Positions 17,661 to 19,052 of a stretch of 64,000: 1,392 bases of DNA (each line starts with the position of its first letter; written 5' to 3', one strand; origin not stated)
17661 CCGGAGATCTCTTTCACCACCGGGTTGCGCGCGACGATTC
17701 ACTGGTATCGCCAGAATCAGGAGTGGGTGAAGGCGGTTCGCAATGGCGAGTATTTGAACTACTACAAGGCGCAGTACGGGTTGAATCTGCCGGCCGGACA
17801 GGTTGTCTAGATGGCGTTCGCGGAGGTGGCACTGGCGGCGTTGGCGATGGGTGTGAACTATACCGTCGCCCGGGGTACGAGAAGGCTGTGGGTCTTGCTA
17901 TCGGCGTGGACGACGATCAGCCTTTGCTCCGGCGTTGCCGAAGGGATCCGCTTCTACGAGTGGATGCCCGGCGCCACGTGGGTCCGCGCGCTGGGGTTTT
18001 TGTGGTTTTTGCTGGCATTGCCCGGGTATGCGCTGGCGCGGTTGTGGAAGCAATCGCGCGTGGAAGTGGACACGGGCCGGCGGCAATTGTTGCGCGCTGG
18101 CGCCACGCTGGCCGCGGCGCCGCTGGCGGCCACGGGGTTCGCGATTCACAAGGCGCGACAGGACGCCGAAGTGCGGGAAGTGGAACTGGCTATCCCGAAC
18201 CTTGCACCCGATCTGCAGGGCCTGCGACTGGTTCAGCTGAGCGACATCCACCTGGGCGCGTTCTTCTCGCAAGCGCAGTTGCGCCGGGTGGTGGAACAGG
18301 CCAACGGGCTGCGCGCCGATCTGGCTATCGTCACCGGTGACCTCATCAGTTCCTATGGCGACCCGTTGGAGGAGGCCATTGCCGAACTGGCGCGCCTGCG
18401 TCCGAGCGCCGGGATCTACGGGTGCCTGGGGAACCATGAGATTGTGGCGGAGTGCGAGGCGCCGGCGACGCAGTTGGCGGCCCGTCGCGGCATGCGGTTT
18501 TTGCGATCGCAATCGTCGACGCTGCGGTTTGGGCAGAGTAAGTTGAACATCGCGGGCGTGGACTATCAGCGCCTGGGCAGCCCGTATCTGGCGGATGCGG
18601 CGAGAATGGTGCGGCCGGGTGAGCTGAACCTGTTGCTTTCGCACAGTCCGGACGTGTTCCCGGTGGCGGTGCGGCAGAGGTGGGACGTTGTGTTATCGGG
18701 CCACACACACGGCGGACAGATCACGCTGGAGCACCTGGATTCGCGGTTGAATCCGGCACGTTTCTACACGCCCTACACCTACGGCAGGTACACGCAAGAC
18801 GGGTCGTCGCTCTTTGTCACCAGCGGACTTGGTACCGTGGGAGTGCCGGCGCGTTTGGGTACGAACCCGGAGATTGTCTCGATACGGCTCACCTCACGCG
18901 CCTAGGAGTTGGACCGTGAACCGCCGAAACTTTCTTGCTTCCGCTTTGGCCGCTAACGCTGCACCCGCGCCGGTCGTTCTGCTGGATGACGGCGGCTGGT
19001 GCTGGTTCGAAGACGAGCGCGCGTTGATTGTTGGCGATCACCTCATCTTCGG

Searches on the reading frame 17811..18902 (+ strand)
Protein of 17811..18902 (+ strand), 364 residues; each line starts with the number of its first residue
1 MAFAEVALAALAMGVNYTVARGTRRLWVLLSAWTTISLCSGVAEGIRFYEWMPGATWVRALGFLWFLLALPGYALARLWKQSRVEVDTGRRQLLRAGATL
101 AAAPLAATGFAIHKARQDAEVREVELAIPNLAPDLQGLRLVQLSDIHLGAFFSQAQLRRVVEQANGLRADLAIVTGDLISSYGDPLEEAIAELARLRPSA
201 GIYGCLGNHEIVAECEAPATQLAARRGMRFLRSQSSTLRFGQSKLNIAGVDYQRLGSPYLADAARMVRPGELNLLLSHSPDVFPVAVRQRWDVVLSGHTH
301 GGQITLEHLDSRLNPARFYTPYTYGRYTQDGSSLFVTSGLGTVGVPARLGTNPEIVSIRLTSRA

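Call 57: search_protein_families(library=pfam, proteins=[window:17811-18902:+], max_evalue=0.0001)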
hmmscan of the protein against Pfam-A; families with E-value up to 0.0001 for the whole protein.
window:17811-18902:+ (364 aa): 2 families
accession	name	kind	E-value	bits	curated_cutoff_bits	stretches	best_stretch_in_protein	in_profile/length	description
PF00149.33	Metallophos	-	2.2e-10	41.8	21.5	1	138-301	1-190/191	Calcineurin-like phosphoesterase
PF12850.12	Metallophos_2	-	6.7e-06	26.6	27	1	139-305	2-122/154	Calcineurin-like phosphoesterase superfamily domain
